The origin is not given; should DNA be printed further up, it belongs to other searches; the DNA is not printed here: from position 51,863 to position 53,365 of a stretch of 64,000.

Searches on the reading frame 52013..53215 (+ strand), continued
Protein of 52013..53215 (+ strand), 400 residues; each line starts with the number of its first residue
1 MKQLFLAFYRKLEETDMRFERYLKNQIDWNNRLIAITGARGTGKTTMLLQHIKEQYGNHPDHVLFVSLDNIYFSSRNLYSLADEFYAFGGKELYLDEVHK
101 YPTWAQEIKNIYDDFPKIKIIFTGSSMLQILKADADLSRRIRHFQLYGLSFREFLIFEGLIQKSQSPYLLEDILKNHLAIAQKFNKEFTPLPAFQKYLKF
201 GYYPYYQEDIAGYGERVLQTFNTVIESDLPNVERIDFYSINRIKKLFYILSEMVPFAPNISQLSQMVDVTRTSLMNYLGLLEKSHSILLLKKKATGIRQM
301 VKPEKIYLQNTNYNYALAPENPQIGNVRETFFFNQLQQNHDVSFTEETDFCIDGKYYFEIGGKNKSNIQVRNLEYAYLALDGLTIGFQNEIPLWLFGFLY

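Call 31: search_solved_structures(query=A1, max_evalue=10, show_alignments=3)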
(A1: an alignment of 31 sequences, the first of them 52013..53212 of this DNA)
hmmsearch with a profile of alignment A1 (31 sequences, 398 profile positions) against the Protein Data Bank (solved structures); distinct sequences matched with E-value up to 10: 69 (the best 60 are shown).
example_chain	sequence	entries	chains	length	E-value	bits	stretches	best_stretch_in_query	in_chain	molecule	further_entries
3cmu_A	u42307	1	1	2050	4e-09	38.9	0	32-59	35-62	Protein recA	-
3cmt_A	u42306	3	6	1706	1.6e-07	33.7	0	32-59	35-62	Protein recA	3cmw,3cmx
3cmv_A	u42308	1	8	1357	7.6e-06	28.1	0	32-59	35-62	Protein recA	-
9vkz_A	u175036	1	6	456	0.015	17.3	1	89-127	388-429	Retron Ec78 probable ATPase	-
3j15_B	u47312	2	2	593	0.022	16.8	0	252-281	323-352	ABC transporter ATP-binding protein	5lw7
9vh1_D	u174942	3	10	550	0.023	16.7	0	89-128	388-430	Retron Ec78 probable ATPase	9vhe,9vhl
3bk7_A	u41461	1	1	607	0.023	16.6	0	252-281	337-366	ABC transporter ATP-binding protein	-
9kjx_B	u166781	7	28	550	0.034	16.1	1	89-128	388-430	AAA family ATPase | Retron I-A effector PtuA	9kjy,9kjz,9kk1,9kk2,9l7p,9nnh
9nnk_C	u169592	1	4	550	0.078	14.9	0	93-128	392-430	Retreon I-A effector PtuA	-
9nnb_C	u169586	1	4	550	0.079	14.9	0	92-128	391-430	Retron I-A effector PtuA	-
1vg1_A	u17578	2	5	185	0.15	14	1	34-63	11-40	Ras-related protein Rab-7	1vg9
6wcw_B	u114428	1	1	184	0.16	13.9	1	34-63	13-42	Ras-related protein Rab-7a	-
5lkm_A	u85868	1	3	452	0.16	13.9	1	32-86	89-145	DNA repair protein RadA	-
5z2m_A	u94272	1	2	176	0.16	13.9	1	34-63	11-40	Ras-related protein Rab-7a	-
6iyb_A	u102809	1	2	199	0.16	13.9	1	34-63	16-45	Ras-related protein Rab-7a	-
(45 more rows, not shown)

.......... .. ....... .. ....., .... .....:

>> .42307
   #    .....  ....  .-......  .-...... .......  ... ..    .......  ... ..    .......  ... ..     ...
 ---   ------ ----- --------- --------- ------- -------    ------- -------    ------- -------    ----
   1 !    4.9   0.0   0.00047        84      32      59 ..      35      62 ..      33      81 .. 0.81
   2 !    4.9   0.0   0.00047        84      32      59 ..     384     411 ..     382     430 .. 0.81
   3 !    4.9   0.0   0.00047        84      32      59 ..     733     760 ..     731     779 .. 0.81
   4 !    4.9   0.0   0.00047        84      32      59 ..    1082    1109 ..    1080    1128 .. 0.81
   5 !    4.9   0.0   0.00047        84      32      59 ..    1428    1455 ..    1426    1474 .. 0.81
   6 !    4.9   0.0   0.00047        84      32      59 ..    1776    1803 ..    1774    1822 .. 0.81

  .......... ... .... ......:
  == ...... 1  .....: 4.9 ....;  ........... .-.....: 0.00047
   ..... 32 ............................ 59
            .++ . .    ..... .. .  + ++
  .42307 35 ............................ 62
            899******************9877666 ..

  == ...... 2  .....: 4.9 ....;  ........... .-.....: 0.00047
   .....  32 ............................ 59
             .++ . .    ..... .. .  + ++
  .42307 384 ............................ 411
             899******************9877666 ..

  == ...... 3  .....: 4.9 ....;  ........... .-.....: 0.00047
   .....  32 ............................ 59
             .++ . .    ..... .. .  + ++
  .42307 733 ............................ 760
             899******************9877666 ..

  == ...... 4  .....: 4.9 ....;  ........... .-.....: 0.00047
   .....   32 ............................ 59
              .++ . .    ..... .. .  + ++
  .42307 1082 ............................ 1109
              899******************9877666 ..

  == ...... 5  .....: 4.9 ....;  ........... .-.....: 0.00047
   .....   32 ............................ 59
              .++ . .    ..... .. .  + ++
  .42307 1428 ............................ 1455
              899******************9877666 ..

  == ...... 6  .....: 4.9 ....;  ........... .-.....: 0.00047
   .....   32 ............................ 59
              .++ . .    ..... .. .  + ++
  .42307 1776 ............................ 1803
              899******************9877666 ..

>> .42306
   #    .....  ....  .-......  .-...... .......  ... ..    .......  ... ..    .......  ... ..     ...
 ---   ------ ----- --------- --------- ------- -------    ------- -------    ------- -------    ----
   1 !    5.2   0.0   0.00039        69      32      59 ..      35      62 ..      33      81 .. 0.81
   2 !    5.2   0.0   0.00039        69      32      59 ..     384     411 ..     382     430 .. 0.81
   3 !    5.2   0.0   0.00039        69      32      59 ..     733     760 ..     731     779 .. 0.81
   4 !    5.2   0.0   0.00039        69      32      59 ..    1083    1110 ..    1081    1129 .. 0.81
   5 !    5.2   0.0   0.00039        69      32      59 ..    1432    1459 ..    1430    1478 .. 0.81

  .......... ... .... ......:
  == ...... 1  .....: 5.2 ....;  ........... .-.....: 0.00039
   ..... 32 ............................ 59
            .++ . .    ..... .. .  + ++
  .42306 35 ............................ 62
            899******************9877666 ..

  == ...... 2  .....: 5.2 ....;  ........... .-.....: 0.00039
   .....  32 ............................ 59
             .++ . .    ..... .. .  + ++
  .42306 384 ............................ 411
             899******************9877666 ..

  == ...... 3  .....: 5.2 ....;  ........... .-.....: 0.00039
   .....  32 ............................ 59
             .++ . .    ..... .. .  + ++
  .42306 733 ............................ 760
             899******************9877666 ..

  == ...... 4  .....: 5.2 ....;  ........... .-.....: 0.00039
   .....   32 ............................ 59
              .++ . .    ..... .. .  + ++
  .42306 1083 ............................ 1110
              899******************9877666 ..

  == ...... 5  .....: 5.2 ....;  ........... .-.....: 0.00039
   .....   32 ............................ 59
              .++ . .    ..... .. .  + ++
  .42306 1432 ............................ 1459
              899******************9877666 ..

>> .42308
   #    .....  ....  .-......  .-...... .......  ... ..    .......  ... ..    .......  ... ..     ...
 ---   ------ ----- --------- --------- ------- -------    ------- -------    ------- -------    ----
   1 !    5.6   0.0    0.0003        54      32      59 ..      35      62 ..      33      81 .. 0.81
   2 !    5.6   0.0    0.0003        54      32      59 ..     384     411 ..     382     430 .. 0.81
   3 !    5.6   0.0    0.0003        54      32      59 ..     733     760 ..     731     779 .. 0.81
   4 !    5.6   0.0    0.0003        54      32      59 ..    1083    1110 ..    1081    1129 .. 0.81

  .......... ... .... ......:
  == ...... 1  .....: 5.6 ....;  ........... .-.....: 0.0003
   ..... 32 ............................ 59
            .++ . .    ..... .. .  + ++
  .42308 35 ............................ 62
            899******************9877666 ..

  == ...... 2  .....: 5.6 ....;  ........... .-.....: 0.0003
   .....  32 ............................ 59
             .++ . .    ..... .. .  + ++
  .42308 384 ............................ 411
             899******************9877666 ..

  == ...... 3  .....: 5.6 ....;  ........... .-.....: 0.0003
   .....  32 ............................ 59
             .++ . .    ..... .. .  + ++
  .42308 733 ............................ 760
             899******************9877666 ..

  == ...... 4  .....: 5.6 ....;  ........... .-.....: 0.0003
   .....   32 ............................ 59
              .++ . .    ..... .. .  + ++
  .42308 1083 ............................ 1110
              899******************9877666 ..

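Call 32: find_homologous_proteins(query=A1, max_evalue=1e-10)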
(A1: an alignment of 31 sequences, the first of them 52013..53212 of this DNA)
Query A1 (31 sequences) (400 aa, profile of the alignment): 8000 proteins with E <= 1e-10 among 8000 candidates; the best 120 are listed.
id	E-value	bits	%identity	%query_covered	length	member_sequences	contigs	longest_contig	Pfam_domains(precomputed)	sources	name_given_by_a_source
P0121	1.2e-185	635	77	100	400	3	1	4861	PF13173.13,PF13635.13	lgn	-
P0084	2.2e-185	634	81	100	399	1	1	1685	PF13173.13,PF13635.13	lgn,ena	-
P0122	3.8e-185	633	47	100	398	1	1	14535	PF13173.13,PF25199.2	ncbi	-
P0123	4.3e-185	633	49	100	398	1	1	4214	PF13173.13,PF13635.13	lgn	-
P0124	4.4e-185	633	48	100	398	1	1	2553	PF13173.13,PF13635.13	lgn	-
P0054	6.1e-185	633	81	100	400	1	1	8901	PF13173.13,PF13635.13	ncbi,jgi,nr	ncbi:MAG: AAA family ATPase [Tannerella sp.]|jgi:predicted AAA+ superfamily ATPase|nr:AAA family ATP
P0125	6.4e-185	633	78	100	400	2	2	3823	PF13173.13,PF13635.13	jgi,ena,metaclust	metaclust:\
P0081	7.3e-185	632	81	100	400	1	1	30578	PF13173.13,PF13635.13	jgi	jgi:predicted AAA+ superfamily ATPase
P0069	9.7e-185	632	81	100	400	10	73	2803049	PF13173.13,PF13635.13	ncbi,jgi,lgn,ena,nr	ncbi:MAG: ATP-binding protein [Paludibacter sp.]|jgi:predicted AAA+ superfamily ATPase|nr:ATP-bindin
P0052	1.1e-184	632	82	100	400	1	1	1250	PF13173.13,PF13635.13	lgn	-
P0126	1.2e-184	632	80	100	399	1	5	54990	PF13173.13,PF13635.13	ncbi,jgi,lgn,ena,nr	ncbi:MAG TPA: AAA family ATPase [Bacteroidales bacterium]|nr:AAA family ATPase [Bacteroidales bacter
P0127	1.4e-184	632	47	100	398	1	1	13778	PF13173.13,PF13635.13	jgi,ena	-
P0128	1.4e-184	632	48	100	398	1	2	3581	PF13173.13,PF13635.13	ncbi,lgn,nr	ncbi:MAG TPA: AAA family ATPase [Pelobium sp.]|nr:AAA family ATPase [Pelobium sp.]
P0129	2.0e-184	631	48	100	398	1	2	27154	PF13173.13,PF13635.13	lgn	-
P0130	2.1e-184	631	51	98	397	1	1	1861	PF13173.13,PF13635.13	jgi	-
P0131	2.1e-184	631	49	100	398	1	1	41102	PF13173.13,PF13635.13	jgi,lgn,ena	-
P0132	2.3e-184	631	79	100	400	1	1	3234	PF13173.13,PF13635.13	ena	-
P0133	2.4e-184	631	51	98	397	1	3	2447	PF13173.13,PF13635.13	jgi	-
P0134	2.8e-184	631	47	100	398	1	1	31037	PF13173.13,PF13635.13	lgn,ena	-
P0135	2.9e-184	631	51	98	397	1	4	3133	PF13173.13,PF13635.13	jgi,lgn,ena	jgi:hypothetical protein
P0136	3.5e-184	630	51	98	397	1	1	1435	PF13173.13,PF13635.13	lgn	-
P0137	3.8e-184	630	51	98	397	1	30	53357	PF13173.13,PF13635.13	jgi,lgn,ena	jgi:predicted AAA+ superfamily ATPase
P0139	4.5e-184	630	51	98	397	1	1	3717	PF13173.13,PF13635.13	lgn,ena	-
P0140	4.8e-184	630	51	98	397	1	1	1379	PF13173.13,PF13635.13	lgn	-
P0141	4.9e-184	630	51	98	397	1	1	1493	PF13173.13,PF13635.13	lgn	-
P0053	5.0e-184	630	82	100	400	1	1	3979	PF13173.13,PF13635.13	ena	-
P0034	5.3e-184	630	82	100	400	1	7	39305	PF13173.13,PF13635.13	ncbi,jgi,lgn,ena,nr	ncbi:MAG: AAA family ATPase [Proteiniphilum sp.]|nr:AAA family ATPase [Proteiniphilum sp.]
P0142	5.5e-184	630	46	100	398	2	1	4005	PF13173.13,PF13635.13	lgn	-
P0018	5.6e-184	630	85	100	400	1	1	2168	PF13173.13,PF13635.13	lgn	-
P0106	6.6e-184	629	81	100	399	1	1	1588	PF13173.13,PF13635.13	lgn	-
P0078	6.9e-184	629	81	100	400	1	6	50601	PF13173.13,PF13635.13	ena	-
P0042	7.1e-184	629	82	100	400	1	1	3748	PF13173.13,PF13635.13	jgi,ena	-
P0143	8.0e-184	629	79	100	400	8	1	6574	PF13173.13,PF13635.13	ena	-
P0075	8.1e-184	629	81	100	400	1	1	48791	PF13173.13,PF13635.13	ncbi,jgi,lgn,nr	ncbi:MAG: AAA family ATPase [Flavobacteriaceae bacterium]|jgi:predicted AAA+ superfamily ATPase|nr:A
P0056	8.8e-184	629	81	100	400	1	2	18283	PF13173.13,PF13635.13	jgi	-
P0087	8.9e-184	629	80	100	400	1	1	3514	PF13173.13,PF13635.13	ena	-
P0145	1.0e-183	629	50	98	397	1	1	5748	PF13173.13,PF13635.13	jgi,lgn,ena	-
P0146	1.0e-183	629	51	98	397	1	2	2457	PF13173.13,PF13635.13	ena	-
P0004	1.2e-183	629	85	100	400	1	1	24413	PF13173.13,PF13635.13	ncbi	-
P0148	1.3e-183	628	50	98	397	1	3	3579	PF13173.13,PF13635.13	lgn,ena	-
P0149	1.3e-183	628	50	98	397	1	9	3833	PF13173.13,PF13635.13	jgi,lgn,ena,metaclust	jgi:predicted AAA+ superfamily ATPase|metaclust:\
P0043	1.3e-183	628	82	100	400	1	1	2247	PF13173.13,PF13635.13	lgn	-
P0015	1.3e-183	628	85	100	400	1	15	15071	PF13173.13,PF13635.13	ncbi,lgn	-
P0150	1.4e-183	628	49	100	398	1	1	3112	PF13173.13,PF13635.13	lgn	-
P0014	1.6e-183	628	85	100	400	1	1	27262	PF13173.13,PF13635.13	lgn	-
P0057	1.7e-183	628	81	100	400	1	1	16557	PF13173.13,PF13635.13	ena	-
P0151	1.7e-183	628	51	98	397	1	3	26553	PF13173.13,PF13635.13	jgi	jgi:hypothetical protein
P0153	1.8e-183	628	48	100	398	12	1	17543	PF13173.13,PF13635.13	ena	-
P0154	1.9e-183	628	77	100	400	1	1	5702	PF13173.13,PF13635.13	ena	-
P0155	2.1e-183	628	50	98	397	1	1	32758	PF13173.13,PF13635.13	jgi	-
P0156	2.1e-183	628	48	100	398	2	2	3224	PF13173.13,PF13635.13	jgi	jgi:predicted AAA+ superfamily ATPase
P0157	2.2e-183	628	78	100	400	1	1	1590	PF13173.13,PF13635.13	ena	-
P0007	2.3e-183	628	84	100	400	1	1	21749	PF13173.13,PF13635.13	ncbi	-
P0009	2.4e-183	628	84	100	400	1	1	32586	PF13173.13,PF13635.13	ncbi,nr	ncbi:ATPase AAA [Bacteroidia bacterium]|nr:ATPase AAA [Bacteroidia bacterium]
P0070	2.4e-183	628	81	100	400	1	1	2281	PF13173.13,PF13635.13,PF20720.4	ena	-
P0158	2.5e-183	627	47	100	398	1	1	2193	PF13173.13,PF13635.13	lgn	-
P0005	2.6e-183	627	84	100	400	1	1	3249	PF13173.13,PF13635.13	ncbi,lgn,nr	ncbi:ATPase AAA [Bacteroidia bacterium]|nr:ATPase AAA [Bacteroidia bacterium]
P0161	2.9e-183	627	78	100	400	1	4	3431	PF13173.13,PF13635.13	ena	-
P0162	3.1e-183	627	47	100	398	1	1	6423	PF13173.13,PF13635.13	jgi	-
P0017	3.1e-183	627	84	100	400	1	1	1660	PF13173.13,PF13635.13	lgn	-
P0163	3.2e-183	627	47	100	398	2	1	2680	PF13173.13,PF13635.13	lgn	-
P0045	3.3e-183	627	82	100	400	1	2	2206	PF13173.13,PF13635.13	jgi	-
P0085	3.4e-183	627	80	100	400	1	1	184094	PF13173.13,PF13635.13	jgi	-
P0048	3.4e-183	627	82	100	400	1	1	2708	PF13173.13,PF13635.13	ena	-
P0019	3.6e-183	627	84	100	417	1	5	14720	PF13173.13,PF13635.13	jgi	-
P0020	3.6e-183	627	84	100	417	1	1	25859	PF13173.13,PF13635.13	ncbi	-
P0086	3.8e-183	627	81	100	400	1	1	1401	PF13173.13,PF13635.13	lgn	-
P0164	3.9e-183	627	48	100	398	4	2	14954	PF13173.13,PF13635.13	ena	-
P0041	4.0e-183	627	82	100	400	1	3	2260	PF13173.13,PF13635.13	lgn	-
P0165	4.3e-183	627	47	100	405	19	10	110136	PF13173.13,PF13635.13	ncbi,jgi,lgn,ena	-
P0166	4.3e-183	627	48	100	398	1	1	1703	PF13173.13,PF13635.13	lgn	-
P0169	4.7e-183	627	50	98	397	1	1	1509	PF13173.13,PF13635.13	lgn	-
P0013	5.2e-183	626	84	100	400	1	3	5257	PF13173.13,PF13635.13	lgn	-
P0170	5.5e-183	626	47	100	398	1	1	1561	PF13173.13,PF13635.13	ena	-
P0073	5.7e-183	626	81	100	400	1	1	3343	PF13173.13,PF13635.13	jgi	-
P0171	5.9e-183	626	48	100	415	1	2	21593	PF13173.13,PF13635.13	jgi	jgi:uncharacterized protein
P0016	6.3e-183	626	85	100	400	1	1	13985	PF13173.13,PF13635.13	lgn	-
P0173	6.7e-183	626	47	100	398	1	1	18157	PF13173.13,PF13635.13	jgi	jgi:predicted AAA+ superfamily ATPase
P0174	7.0e-183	626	47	100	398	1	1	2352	PF13173.13,PF13635.13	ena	-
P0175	7.1e-183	626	47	100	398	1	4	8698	PF13173.13,PF13635.13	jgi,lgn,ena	-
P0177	8.0e-183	626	51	98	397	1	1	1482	PF13173.13,PF13635.13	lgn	-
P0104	8.0e-183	626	80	100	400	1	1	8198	PF13173.13,PF13635.13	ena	-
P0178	8.6e-183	626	47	100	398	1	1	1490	PF13173.13,PF13635.13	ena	-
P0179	8.8e-183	626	47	100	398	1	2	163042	PF13173.13,PF13635.13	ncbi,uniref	ncbi:ATP-binding protein [Pedobacter alpinus]|uniref:ATP-binding protein n=1 Tax=Pedobacter alpinus 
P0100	8.8e-183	626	80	100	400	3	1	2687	PF13173.13,PF13635.13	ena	-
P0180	8.9e-183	626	46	100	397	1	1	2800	PF13173.13,PF13635.13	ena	-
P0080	9.0e-183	626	81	100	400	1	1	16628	PF13173.13,PF13635.13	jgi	jgi:predicted AAA+ superfamily ATPase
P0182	1.0e-182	625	49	100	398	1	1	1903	PF13173.13,PF13635.13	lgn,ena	-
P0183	1.0e-182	625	47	100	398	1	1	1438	PF13173.13,PF13635.13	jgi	jgi:predicted AAA+ superfamily ATPase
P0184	1.1e-182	625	50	100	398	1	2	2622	PF13173.13,PF13635.13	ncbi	-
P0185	1.1e-182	625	47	100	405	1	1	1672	PF13173.13,PF13635.13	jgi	jgi:uncharacterized protein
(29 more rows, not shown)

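Call 39: predict_structure(alignment_id=A2)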
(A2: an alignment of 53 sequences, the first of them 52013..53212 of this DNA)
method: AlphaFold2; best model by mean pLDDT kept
length: 400 residues; sequences in the alignment: 53
mean_pLDDT: 73.7   pTM: 0.72
mean pLDDT of the five models: 73.7, 69.1, 67.9, 66.4, 61.2
residues with pLDDT >= 90: 125; 70-90: 125; 50-70: 68; < 50: 82
segments of 3 or more residues with pLDDT < 50: 128-133, 228-239, 249-277, 279-306, 322-325
pLDDT, mean of each block of 10 residues (from residue 1): 86 86 90 85 86 88 90 90 94 90 88 95 67 65 84 90 92 96 94 86 56 58 51 45 51 40 40 48 42 33 44 54 61 85 79 90 63 86 89 94
secondary structure, 60 per line:
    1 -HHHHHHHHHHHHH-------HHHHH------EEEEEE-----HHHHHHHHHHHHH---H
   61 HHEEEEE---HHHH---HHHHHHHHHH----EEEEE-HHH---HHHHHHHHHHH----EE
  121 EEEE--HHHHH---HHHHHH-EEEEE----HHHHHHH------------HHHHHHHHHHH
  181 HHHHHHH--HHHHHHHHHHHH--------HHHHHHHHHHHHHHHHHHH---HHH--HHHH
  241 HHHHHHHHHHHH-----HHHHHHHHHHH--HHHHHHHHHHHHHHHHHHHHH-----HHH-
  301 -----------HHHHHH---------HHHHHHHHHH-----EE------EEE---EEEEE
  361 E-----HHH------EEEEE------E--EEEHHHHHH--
elements in order: H2-14 H22-26 E33-38 H44-56 E63-67 H71-74 H78-87 E92-96 H104-114 E119-124 H127-131 H135-140 E142-146 H151-157 H170-187 H190-201 H210-228 H237-252 H258-268 H271-291 H312-317 H327-336 E350-352 E356-361 E376-380 E390-392 H393-398

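Call 54: fold_search(model_id=the predicted structure, library=pdb)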
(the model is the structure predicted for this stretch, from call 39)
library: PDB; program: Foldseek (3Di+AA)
matches with E <= 10: 1522; with E <= 0.001: 238
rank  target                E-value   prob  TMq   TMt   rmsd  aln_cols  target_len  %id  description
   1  6vvo_C                5.0e-07  1.00  0.29  0.35  16.0       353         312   15  Structure of the human clamp loader (Replication Factor C, RFC) bound to the sliding clamp (Proliferating Cell Nuclear (released 2020-02-26)
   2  8ui7_C                6.3e-07  1.00  0.28  0.32  16.7       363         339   14  Cryo-EM map of human clmap-clamp loader ATAD5-RFC-gapped PCNA complex in intermediate state 3 (released 2024-05-29)
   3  1iqp_C                1.3e-06  1.00  0.29  0.36  15.9       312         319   13  Crystal Structure of the Clamp Loader Small Subunit from Pyrococcus furiosus (released 2001-09-19)
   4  8umt_D                1.9e-06  1.00  0.27  0.32  16.3       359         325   12  Atomic model of the human CTF18-RFC-PCNA binary complex in the three-subunit binding state (state 2) (released 2024-05-08)
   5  1jr3_B                2.4e-06  1.00  0.25  0.27  19.5       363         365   12  Crystal Structure of the Processivity Clamp Loader Gamma Complex of E. coli DNA Polymerase III (released 2001-09-26)
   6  7thv_B                6.1e-06  1.00  0.26  0.33  16.4       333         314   13  Structure of the yeast clamp loader (Replication Factor C RFC) bound to the sliding clamp (Proliferating Cell Nuclear  (released 2022-02-16)
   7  8dr1_B                6.5e-06  1.00  0.29  0.36  15.4       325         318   14  Consensus closed state of RFC:PCNA bound to a 3' ss/dsDNA junction (DNA2) (released 2022-08-17)
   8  8ui7_D                7.3e-06  1.00  0.31  0.37  14.5       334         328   14  Cryo-EM map of human clmap-clamp loader ATAD5-RFC-gapped PCNA complex in intermediate state 3 (released 2024-05-29)
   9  7thj_D                7.7e-06  1.00  0.29  0.35  15.9       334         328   16  Structure of the yeast clamp loader (Replication Factor C RFC) bound to the sliding clamp (Proliferating Cell Nuclear  (released 2022-02-16)
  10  6vvo_D                8.6e-06  1.00  0.27  0.35  14.6       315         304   15  Structure of the human clamp loader (Replication Factor C, RFC) bound to the sliding clamp (Proliferating Cell Nuclear (released 2020-02-26)
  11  7tib_E                9.6e-06  1.00  0.31  0.35  13.8       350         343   13  Structure of the yeast clamp loader (Replication Factor C RFC) bound to the open sliding clamp (Proliferating Cell Nuc (released 2022-02-16)
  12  3glh_D                9.6e-06  1.00  0.25  0.27  19.4       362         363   12  Crystal Structure of the E. coli clamp loader bound to Psi Peptide (released 2009-05-26)
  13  8tw7_5                1.1e-05  1.00  0.31  0.36  13.9       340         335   14  Cryo-EM structure of S. cerevisiae Ctf18-RFC-PCNA complex in Apo state conformation I (released 2024-09-04)
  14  3glf_D                1.1e-05  1.00  0.25  0.28  19.2       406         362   11  Crystal Structure of the Ecoli Clamp Loader Bound to Primer-Template DNA (released 2009-05-26)
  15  7tfh_B                1.2e-05  1.00  0.31  0.38  15.3       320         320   13  Atomic model of the S. cerevisiae clamp-clamp loader complex PCNA-RFC bound to two DNA molecules, one at the 5'-recess (released 2022-11-16)
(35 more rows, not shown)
